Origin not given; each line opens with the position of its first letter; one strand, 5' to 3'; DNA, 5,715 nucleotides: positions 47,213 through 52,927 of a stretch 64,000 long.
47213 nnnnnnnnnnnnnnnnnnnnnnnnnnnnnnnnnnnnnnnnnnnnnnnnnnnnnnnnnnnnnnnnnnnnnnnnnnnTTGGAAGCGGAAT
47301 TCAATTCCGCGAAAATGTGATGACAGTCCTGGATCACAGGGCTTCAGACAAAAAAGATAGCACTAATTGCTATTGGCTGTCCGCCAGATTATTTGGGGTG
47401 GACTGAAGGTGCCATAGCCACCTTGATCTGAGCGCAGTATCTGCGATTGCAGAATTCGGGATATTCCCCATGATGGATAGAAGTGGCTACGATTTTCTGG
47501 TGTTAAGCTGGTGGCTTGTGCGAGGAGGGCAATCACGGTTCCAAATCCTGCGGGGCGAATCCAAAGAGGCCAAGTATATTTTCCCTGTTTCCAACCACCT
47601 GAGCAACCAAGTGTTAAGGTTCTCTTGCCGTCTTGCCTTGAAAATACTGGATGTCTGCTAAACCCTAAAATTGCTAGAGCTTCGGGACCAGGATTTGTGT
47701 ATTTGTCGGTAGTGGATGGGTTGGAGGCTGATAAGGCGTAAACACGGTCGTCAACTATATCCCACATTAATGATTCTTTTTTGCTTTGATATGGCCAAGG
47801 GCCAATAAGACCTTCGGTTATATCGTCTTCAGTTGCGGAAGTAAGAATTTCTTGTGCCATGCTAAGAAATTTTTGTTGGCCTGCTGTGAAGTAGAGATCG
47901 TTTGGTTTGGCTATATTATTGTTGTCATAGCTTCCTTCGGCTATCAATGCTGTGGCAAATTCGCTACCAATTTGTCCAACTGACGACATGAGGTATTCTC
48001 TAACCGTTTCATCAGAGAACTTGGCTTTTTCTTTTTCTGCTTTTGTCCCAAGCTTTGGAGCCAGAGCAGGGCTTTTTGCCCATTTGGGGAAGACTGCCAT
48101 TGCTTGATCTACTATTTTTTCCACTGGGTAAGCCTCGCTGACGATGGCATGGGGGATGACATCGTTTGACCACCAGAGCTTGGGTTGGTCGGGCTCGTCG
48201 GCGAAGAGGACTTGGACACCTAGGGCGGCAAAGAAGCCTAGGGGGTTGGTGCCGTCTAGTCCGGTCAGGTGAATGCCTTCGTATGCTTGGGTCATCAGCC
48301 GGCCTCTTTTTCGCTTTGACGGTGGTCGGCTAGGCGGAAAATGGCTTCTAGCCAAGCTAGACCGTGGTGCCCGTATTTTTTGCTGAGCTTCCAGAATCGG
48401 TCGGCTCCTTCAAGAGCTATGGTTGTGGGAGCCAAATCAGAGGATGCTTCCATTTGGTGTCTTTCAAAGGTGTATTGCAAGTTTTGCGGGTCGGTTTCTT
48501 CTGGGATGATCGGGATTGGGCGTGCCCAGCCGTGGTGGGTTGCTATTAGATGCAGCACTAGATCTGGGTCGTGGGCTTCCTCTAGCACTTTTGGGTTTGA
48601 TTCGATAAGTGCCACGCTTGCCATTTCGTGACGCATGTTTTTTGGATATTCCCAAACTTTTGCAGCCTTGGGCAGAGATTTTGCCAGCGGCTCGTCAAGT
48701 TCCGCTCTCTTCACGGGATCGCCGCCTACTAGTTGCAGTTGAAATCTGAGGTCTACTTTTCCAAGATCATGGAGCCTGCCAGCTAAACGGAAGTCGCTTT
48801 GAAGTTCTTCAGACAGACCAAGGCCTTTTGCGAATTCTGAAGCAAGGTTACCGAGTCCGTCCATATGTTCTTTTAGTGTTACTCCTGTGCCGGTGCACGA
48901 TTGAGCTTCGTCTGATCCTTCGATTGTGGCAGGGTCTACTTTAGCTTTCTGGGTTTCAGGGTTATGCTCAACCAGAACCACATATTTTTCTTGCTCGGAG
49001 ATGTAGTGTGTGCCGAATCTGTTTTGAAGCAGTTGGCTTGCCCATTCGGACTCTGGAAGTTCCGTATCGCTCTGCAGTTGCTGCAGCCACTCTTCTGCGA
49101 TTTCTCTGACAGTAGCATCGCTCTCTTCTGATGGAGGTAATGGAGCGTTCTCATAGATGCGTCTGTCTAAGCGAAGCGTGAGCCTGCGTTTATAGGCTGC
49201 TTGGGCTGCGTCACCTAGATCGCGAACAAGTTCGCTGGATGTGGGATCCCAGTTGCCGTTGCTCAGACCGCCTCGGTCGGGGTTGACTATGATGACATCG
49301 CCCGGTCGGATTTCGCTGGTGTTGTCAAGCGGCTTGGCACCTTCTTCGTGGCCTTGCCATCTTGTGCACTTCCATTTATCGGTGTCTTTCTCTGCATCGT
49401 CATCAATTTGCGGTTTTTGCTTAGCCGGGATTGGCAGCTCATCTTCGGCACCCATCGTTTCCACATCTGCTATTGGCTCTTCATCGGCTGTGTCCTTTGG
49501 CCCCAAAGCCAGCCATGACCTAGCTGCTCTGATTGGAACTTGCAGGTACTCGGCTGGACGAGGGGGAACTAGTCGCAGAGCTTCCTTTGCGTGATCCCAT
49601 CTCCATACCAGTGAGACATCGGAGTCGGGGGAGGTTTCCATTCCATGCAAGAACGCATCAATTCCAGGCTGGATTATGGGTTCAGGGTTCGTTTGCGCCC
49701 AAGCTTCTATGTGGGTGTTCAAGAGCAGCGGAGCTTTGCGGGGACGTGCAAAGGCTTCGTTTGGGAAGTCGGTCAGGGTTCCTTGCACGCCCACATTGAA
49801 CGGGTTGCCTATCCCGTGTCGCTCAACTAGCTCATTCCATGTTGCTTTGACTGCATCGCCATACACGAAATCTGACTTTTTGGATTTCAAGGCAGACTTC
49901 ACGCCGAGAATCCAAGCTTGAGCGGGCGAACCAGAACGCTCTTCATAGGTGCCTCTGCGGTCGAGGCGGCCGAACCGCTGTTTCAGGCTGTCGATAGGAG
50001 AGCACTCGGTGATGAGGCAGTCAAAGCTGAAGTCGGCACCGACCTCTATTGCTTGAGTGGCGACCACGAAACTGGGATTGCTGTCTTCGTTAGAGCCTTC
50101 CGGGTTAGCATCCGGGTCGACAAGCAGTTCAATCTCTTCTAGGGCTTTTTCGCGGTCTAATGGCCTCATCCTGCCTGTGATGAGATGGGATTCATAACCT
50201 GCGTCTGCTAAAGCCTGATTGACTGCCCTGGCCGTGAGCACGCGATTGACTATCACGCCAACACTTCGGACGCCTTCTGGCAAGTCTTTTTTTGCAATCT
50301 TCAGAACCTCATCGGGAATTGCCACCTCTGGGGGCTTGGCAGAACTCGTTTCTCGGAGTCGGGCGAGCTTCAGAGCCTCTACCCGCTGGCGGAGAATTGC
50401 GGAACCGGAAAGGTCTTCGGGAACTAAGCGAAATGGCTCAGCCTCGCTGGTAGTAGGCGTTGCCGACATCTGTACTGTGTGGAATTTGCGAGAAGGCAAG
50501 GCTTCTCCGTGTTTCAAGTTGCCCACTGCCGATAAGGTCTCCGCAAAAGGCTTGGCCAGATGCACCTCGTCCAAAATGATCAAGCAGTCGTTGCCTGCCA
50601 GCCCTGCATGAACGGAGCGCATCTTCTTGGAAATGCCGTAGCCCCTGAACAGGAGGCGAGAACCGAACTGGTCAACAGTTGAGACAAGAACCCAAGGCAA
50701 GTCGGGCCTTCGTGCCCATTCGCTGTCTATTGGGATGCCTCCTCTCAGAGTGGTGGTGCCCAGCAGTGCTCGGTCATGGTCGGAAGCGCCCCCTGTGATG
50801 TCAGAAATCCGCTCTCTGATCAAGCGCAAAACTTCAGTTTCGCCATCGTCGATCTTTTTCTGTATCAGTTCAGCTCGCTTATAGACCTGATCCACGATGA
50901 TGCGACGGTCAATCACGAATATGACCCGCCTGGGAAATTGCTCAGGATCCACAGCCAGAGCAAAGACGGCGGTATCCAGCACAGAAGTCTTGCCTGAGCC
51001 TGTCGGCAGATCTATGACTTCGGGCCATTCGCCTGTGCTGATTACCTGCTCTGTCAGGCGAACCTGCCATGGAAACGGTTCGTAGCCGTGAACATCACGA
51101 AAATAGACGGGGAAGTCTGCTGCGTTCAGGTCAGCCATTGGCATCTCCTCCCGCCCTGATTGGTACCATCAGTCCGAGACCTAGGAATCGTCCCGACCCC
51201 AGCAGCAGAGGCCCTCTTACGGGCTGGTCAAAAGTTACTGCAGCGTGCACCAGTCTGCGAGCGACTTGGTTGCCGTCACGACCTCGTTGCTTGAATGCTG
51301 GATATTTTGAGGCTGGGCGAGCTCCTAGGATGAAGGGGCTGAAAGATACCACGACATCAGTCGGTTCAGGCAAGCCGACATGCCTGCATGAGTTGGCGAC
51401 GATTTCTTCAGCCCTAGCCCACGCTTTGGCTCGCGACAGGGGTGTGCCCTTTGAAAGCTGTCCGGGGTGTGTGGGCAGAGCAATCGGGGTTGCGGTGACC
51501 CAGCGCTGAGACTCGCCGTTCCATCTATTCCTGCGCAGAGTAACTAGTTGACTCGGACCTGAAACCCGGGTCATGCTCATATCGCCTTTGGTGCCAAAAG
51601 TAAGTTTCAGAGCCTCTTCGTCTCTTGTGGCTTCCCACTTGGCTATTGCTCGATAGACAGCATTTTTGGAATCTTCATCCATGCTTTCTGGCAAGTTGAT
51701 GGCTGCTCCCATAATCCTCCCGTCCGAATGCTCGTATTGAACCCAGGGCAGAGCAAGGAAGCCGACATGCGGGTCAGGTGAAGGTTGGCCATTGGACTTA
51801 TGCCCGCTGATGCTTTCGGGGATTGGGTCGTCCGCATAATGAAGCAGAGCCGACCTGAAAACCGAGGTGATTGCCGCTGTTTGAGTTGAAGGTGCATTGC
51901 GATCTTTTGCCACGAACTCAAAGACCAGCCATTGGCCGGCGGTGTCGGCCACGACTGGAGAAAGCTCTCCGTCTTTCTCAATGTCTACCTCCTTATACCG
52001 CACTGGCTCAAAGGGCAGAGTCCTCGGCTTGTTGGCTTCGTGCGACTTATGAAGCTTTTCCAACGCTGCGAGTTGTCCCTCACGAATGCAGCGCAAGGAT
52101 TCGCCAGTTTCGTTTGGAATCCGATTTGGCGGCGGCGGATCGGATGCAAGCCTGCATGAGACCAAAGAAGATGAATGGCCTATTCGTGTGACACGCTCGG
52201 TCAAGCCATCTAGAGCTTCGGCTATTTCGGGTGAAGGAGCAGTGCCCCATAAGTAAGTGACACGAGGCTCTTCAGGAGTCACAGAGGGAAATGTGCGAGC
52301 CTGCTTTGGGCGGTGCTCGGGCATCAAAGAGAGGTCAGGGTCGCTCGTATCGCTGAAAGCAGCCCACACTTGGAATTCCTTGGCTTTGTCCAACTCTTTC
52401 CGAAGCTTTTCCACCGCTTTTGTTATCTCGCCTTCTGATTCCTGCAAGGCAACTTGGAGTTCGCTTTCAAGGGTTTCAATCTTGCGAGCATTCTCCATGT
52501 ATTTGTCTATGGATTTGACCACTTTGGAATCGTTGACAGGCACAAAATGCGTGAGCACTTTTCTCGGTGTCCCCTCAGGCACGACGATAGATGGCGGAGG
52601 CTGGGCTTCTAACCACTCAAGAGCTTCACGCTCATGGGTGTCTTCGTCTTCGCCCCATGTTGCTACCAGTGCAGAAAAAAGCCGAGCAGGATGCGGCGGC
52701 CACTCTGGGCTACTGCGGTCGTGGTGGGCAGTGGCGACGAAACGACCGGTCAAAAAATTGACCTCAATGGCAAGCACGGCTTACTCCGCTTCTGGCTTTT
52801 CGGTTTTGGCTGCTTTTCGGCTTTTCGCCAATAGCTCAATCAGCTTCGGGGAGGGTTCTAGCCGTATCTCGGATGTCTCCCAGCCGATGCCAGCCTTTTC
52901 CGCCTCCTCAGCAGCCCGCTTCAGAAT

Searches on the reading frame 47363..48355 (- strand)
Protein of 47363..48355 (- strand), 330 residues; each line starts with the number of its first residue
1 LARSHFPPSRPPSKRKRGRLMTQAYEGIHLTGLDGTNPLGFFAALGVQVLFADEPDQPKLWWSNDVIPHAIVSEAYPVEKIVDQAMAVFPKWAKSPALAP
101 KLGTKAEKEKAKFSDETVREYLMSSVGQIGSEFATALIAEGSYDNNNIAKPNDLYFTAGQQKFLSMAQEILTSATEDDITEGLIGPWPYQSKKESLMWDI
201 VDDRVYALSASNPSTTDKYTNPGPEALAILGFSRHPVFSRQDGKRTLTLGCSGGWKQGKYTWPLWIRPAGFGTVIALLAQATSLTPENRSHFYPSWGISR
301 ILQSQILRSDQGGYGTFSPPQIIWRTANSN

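Call 6: search_protein_families(library=pfam, proteins=[window:47363-48355:-], max_evalue=0.01)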
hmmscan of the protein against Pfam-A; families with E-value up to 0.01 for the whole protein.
window:47363-48355:- (330 aa): 0 families

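Call 7: search_protein_families(library=padloc, proteins=[window:47363-48355:-], max_evalue=0.01)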
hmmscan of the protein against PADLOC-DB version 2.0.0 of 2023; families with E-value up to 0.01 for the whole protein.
window:47363-48355:- (330 aa): 1 family
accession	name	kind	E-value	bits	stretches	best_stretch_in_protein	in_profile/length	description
PDLC01514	Cas8g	-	1.3e-57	193.6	1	27-323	3-286/287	CAS-I-U; effector_LS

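Call 52: find_related_loci(query=A5, collection=metagenome_contigs, flank=10000)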
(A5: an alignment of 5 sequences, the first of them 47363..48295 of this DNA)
Query A5 (310 aa) in metagenome_contigs; peptide patterns used: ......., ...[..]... (x = any residue, [..] = any of these).
156 stretches matched a pattern; 4 encode a relative of the query (tblastn E <= 1e-3); 4 distinct loci.
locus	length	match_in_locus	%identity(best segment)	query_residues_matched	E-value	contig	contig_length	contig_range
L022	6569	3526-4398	54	7-304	8e-107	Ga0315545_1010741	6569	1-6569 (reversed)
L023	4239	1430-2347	54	7-304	5e-104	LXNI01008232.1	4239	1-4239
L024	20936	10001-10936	50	6-307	1e-90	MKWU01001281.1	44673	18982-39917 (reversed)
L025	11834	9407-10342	50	6-307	1e-90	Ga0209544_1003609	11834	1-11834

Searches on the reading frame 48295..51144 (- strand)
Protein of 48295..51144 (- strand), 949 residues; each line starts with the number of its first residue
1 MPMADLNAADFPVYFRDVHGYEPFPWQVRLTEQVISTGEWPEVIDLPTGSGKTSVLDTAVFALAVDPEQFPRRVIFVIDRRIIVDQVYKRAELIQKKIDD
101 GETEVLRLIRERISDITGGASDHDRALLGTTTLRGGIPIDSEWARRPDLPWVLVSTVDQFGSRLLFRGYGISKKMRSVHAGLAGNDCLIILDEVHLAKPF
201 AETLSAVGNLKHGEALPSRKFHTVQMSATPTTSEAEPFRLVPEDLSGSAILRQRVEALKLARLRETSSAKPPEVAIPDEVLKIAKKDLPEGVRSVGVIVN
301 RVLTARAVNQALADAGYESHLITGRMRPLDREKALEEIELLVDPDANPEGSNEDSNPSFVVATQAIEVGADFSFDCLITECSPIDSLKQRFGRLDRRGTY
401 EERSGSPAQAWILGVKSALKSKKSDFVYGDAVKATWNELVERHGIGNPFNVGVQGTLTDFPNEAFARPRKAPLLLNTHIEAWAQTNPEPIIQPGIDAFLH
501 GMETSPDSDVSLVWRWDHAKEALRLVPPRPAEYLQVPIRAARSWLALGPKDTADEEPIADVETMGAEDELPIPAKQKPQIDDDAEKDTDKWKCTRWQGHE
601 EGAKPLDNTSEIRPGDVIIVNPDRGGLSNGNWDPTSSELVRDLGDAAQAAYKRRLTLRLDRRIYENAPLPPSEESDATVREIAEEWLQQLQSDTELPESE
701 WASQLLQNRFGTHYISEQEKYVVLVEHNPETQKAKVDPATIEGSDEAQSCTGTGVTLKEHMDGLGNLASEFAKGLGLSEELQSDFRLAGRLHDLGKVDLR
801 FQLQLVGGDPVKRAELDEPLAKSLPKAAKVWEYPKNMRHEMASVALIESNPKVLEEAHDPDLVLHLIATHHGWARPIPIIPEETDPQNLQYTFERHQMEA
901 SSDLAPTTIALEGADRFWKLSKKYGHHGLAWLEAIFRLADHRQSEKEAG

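Call 6: search_protein_families(library=pfam, proteins=[window:48295-51144:-], max_evalue=0.01)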
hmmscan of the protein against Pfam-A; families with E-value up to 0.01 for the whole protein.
window:48295-51144:- (949 aa): 6 families
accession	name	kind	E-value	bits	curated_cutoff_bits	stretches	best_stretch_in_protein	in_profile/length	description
PF22590.2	Cas3-like_C_2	-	1.7e-19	70.5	27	1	293-397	3-104/106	CRISPR-associated nuclease/helicase Cas3, C-terminal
PF04851.21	ResIII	-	1.6e-08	35.1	22.5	1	22-231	3-163/164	Type III restriction enzyme, res subunit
PF18019.7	Cas3_HD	-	1.1e-07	32.6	23.1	1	772-884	43-140/207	Cas3, HD domain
PF00270.35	DEAD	-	5.6e-06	26.6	26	1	43-235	18-164/167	DEAD/DEAH box helicase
PF01966.28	HD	-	4e-05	24.3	22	1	759-875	3-90/116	HD domain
PF00271.37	Helicase_C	-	0.0014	19.3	23.5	1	299-398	22-110/110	Helicase conserved C-terminal domain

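Call 7: search_protein_families(library=padloc, proteins=[window:48295-51144:-], max_evalue=0.01)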
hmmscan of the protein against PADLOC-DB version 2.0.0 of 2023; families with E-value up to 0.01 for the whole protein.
window:48295-51144:- (949 aa): 33 families (the best 25 are shown)
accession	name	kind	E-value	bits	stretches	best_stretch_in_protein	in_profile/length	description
PDLC01769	Cas3g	-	3.2e-225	748.5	1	6-947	3-835/836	-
PDLC00939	Cas3g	-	2e-127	424.5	1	10-944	3-863/864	"CRISPR-associated helicase Cas3, subtype Dpsyc"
PDLC01309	Cas3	-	3.7e-117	390.5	1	10-944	2-709/710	CAS-I-U; effector_G3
PDLC01770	Cas3g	-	5.3e-92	307.5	1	11-947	3-729/733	-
PDLC01767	Cas3e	-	2.8e-33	113.3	2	23-444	186-552/680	-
PDLC01710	Cas3a1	-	1.4e-31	107.7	2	189-399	347-546/745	Cas3_1_CAS-I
PDLC01761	Cas3b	-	9.7e-30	101.9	1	220-441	384-571/705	-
PDLC01252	Cas3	-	1.1e-29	101.9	1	43-412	3-297/324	CAS-I; effector_G3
PDLC01765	Cas3c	-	2.9e-28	97.1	2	44-400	188-469/612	-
PDLC00938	Cas3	-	1.7e-27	94.6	1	187-398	126-320/358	CRISPR-associated helicase Cas3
PDLC01762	Cas3b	-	1.3e-24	84.8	1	152-400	332-538/692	-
PDLC02079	Cas3b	-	1e-23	81.5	2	293-402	431-533/691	-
PDLC01759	Cas3b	-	6.5e-23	79.3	1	44-441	235-571/711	-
PDLC01757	Cas3b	-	2.3e-22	77.3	2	293-403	400-499/676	-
PDLC01254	Cas3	-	4.4e-19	67.3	1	754-947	6-161/164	CAS-I; effector_G3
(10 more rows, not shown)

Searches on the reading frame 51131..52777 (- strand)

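Call 6: search_protein_families(library=pfam, proteins=[window:51131-52777:-], max_evalue=0.01)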
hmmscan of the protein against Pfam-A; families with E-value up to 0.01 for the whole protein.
window:51131-52777:- (548 aa): 1 family
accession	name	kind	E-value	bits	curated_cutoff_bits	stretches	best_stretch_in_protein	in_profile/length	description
PF09609.15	Cas_GSU0054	-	8.1e-22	78.1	21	2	162-539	130-552/552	CRISPR-associated protein, GSU0054 family (Cas_GSU0054)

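Call 7: search_protein_families(library=padloc, proteins=[window:51131-52777:-], max_evalue=0.01)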
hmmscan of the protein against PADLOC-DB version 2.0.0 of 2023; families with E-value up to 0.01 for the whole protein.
window:51131-52777:- (548 aa): 9 families
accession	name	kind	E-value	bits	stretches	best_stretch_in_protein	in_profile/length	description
PDLC01777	Cas56g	-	9.6e-121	402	1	1-542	1-429/431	-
PDLC00995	Cas56g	-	1.3e-96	322.9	1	1-540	1-492/492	"CRISPR-associated protein GSU0054/csb2, Dpsyc system"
PDLC01410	Cas56g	-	4.9e-91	304.4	1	1-541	1-428/431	CAS-I-U; effector_G5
PDLC01347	Cas5g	-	9.4e-45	151.8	1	13-539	2-374/374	CAS-I-U; effector_G5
PDLC01626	Cas56g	-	4.7e-37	126.2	2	158-539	86-412/412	CAS-I-U; effector_G5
PDLC01778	Cas56g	-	6.7e-37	126.1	2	163-540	101-448/449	-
PDLC01776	Cas56g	-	2.5e-20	70.7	2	2-126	3-134/497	-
PDLC01280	Cas5g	-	5.2e-13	46.9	1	222-535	106-384/384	CAS-I-U; effector_G5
PDLC01779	Cas56g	-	3.4e-06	24.1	0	495-541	417-463/483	-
